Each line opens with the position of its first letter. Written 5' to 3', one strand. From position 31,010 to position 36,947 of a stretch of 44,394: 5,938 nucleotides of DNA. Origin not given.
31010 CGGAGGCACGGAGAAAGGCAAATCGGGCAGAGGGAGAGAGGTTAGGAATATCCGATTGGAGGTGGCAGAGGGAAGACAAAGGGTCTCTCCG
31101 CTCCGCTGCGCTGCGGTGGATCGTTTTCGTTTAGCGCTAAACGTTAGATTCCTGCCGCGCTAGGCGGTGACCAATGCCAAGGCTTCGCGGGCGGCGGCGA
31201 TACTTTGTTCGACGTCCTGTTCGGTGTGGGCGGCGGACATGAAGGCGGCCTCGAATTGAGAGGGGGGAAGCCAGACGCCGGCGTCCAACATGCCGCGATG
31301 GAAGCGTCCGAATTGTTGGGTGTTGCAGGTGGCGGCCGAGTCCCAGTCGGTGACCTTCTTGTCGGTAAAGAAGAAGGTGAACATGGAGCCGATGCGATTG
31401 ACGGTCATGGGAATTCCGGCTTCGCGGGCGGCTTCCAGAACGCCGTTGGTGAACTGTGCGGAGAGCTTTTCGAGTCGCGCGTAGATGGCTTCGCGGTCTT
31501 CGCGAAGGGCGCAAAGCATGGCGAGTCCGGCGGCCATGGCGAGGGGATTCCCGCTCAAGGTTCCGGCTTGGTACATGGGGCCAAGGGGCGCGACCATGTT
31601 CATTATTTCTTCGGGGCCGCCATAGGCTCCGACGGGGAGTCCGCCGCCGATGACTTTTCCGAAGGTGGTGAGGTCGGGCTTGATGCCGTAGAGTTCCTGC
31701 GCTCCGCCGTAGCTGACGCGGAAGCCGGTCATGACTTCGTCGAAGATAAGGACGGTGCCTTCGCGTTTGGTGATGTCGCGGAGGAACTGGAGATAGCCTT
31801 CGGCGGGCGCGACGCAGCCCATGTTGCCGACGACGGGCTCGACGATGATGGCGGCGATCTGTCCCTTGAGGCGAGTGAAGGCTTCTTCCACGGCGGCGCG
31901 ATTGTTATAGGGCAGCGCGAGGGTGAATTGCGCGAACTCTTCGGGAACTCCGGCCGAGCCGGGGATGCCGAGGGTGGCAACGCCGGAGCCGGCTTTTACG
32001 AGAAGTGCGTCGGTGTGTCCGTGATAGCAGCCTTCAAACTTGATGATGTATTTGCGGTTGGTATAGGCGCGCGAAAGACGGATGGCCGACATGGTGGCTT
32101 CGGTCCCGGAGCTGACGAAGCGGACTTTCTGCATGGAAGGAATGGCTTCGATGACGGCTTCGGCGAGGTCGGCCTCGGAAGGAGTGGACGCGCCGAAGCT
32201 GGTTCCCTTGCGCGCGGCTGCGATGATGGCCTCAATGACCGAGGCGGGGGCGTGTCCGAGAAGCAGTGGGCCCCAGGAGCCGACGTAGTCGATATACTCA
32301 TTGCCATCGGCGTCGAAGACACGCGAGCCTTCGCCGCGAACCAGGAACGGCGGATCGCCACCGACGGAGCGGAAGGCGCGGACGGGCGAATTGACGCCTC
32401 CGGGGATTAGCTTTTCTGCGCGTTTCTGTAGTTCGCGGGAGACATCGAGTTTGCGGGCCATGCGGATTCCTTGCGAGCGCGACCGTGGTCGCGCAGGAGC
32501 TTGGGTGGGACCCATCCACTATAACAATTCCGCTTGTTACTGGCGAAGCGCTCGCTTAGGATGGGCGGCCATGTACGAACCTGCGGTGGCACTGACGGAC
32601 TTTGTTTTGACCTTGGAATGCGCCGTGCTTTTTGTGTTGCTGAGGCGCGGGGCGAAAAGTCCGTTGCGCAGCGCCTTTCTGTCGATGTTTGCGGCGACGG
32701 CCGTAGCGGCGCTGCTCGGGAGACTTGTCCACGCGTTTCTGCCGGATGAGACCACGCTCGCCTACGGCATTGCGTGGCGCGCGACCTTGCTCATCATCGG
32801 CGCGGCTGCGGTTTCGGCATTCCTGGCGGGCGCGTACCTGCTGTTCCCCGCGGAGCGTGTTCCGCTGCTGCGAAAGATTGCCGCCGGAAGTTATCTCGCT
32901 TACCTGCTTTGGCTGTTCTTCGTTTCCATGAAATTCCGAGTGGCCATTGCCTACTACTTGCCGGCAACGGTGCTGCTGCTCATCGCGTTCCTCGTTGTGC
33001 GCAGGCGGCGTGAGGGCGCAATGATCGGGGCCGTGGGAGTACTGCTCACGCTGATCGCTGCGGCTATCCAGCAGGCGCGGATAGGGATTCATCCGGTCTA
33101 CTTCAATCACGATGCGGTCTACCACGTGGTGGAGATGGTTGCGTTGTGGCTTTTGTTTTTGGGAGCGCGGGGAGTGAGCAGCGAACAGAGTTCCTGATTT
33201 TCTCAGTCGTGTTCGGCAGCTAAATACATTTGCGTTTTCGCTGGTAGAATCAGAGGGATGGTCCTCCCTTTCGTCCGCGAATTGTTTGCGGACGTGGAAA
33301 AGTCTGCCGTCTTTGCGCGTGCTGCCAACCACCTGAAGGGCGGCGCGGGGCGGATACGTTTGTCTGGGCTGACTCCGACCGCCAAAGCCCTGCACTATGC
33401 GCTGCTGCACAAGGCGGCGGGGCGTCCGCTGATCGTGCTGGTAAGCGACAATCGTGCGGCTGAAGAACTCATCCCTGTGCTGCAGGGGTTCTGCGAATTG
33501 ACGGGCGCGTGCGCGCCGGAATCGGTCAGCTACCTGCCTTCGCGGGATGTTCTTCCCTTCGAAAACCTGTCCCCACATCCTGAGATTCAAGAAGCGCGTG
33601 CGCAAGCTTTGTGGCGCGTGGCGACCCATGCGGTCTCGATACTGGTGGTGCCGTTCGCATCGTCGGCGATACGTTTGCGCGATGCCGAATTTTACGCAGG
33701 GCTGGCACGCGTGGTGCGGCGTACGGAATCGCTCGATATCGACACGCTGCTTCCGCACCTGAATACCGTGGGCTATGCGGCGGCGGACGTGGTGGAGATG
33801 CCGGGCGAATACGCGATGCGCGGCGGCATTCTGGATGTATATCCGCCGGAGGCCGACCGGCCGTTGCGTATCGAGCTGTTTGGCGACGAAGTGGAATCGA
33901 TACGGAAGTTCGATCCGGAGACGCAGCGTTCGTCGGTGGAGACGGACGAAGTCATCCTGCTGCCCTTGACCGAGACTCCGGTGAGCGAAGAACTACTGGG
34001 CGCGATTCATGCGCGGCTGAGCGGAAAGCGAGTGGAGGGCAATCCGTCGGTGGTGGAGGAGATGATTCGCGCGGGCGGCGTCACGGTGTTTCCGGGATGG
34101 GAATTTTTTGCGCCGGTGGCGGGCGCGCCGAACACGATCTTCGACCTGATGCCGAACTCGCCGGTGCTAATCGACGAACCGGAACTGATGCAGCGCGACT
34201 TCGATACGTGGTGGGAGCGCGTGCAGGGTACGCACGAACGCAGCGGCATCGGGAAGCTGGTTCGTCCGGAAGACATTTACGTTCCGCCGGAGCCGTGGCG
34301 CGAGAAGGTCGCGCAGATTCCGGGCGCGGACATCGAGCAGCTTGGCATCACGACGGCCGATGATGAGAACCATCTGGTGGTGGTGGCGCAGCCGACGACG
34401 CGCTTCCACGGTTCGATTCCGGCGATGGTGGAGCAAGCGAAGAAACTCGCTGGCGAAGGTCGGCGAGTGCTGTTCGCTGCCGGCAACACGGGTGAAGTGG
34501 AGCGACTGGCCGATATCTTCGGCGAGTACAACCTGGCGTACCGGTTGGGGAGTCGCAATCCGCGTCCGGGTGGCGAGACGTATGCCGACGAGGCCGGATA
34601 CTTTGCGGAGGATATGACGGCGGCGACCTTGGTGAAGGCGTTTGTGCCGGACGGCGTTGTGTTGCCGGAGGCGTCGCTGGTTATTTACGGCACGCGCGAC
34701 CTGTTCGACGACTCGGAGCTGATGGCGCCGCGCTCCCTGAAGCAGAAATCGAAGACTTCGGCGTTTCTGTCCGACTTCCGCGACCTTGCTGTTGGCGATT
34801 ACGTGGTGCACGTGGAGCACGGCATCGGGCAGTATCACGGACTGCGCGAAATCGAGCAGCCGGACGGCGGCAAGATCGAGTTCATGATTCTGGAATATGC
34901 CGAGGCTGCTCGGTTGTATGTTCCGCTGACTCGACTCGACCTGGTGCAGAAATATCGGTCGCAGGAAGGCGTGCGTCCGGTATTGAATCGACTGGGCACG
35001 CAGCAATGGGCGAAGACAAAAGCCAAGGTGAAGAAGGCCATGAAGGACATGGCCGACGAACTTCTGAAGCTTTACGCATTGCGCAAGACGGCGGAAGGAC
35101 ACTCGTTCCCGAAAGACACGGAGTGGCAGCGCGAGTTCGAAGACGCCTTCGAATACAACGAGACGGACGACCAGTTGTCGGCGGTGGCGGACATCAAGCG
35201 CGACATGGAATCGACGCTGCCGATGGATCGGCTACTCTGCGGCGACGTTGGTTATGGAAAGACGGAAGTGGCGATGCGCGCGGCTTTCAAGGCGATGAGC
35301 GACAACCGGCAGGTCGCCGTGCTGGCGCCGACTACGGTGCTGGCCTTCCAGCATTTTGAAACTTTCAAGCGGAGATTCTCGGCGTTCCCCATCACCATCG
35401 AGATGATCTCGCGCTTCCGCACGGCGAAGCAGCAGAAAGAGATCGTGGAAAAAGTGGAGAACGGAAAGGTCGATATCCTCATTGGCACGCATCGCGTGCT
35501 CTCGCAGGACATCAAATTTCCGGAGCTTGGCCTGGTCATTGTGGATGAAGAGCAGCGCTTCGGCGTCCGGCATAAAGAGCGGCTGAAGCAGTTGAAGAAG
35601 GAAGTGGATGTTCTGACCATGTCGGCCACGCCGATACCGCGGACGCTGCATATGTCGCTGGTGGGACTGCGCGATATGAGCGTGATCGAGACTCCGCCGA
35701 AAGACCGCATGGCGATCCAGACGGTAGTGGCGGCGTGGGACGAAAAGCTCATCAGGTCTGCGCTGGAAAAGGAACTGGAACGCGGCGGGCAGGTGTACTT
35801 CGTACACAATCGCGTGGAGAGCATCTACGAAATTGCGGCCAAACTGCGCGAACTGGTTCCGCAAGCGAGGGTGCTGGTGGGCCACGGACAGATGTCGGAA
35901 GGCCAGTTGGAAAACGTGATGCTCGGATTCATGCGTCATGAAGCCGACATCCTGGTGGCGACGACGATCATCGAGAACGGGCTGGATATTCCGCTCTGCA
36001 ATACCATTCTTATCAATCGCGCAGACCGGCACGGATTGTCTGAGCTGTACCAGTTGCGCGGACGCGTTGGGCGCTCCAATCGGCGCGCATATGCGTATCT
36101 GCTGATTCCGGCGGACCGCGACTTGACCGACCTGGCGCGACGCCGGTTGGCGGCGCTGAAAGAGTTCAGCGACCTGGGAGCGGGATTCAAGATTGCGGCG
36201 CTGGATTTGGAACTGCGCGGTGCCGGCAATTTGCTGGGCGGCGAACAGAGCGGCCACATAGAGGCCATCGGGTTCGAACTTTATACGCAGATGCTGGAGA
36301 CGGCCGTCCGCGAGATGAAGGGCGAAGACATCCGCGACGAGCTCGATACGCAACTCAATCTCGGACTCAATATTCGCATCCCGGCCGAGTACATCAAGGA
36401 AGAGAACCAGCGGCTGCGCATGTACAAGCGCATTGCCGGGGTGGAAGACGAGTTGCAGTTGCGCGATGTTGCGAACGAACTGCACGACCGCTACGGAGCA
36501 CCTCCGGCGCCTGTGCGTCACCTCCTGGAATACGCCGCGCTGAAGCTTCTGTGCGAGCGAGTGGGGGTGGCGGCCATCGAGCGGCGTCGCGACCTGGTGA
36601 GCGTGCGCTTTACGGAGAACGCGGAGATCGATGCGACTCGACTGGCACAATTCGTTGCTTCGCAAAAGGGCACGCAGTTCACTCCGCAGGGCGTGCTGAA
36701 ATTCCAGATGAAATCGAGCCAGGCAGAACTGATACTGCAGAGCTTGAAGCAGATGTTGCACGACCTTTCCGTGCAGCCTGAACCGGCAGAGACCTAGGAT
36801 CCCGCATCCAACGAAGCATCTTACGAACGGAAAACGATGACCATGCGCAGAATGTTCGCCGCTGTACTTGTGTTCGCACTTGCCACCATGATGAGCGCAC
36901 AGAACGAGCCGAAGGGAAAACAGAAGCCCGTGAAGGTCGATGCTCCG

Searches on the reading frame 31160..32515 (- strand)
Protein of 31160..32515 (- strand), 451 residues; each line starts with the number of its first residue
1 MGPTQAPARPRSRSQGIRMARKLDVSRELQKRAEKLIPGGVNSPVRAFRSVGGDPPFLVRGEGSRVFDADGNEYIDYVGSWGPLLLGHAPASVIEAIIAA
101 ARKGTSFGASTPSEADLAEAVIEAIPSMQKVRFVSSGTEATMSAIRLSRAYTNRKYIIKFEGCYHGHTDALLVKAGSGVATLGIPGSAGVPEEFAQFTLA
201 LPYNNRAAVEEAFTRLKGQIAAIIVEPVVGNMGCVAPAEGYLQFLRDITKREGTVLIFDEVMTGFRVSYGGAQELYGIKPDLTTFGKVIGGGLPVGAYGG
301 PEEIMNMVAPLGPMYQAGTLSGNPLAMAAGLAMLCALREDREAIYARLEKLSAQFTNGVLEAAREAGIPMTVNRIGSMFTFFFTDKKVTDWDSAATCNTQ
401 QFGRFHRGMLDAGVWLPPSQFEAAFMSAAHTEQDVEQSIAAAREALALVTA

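Call 35: search_protein_families(library=pfam, proteins=[window:31160-32515:-], max_evalue=0.00001)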
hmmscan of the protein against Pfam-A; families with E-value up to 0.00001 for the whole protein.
window:31160-32515:- (451 aa): 1 family
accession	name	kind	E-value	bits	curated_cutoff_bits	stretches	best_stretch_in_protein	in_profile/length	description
PF00202.27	Aminotran_3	-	8.5e-72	242.5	30.5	1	57-416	12-371/403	Aminotransferase class-III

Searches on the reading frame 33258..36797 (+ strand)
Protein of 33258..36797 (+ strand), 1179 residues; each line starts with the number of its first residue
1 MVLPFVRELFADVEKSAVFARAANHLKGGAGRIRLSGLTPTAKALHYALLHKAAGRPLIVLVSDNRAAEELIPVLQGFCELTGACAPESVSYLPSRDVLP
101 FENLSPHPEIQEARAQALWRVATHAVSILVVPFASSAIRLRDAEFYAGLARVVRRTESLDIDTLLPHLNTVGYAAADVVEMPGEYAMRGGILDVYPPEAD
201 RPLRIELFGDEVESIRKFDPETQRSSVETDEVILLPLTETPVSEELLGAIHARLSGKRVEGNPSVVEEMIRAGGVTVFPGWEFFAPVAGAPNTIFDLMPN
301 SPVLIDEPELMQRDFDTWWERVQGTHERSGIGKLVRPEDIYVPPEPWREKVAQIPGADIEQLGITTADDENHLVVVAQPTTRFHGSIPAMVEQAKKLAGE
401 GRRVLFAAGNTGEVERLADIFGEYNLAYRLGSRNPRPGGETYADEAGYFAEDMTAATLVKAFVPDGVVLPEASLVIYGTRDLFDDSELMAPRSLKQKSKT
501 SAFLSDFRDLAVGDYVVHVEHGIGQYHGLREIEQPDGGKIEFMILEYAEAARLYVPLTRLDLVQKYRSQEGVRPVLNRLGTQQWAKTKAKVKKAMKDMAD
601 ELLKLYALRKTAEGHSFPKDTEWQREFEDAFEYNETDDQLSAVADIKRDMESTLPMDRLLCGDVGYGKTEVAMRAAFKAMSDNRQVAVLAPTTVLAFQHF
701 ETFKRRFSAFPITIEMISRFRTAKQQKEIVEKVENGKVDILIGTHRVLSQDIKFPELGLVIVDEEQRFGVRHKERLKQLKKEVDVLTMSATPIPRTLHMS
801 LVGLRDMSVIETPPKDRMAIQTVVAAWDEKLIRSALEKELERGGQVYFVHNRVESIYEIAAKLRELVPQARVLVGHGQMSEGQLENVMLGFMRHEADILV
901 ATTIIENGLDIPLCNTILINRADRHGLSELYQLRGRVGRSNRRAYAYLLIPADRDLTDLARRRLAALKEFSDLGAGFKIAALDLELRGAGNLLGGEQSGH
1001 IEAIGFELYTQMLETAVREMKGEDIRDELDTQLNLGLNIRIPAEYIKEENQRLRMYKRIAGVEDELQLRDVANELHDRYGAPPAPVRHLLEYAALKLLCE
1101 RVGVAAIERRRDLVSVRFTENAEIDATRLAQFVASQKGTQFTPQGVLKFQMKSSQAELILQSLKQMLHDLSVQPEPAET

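Call 36: search_protein_families(library=pfam, proteins=[window:33258-36797:+], max_evalue=0.00001)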
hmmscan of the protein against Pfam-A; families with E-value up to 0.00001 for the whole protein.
window:33258-36797:+ (1179 aa): 7 families
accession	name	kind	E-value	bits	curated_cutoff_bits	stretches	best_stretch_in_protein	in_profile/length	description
PF03461.20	TRCF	-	2.8e-26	92.2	25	1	1036-1127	2-93/95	TRCF domain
PF00270.35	DEAD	-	2.6e-25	89.5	26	1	638-797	3-164/167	DEAD/DEAH box helicase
PF17757.6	UvrB_inter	-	1.4e-22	80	22.9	1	154-238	4-89/91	UvrB interaction domain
PF00271.37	Helicase_C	-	1.6e-20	73.8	23.5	1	835-940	5-109/110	Helicase conserved C-terminal domain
PF02559.22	CarD_TRCF_RID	-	2.7e-17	63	23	1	510-566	1-56/57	CarD-like/TRCF RID domain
PF04851.21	ResIII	-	1.2e-07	32.3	22.5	1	637-792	6-162/164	Type III restriction enzyme, res subunit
PF22590.2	Cas3-like_C_2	-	9.9e-06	26.2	27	0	843-941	2-105/106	CRISPR-associated nuclease/helicase Cas3, C-terminal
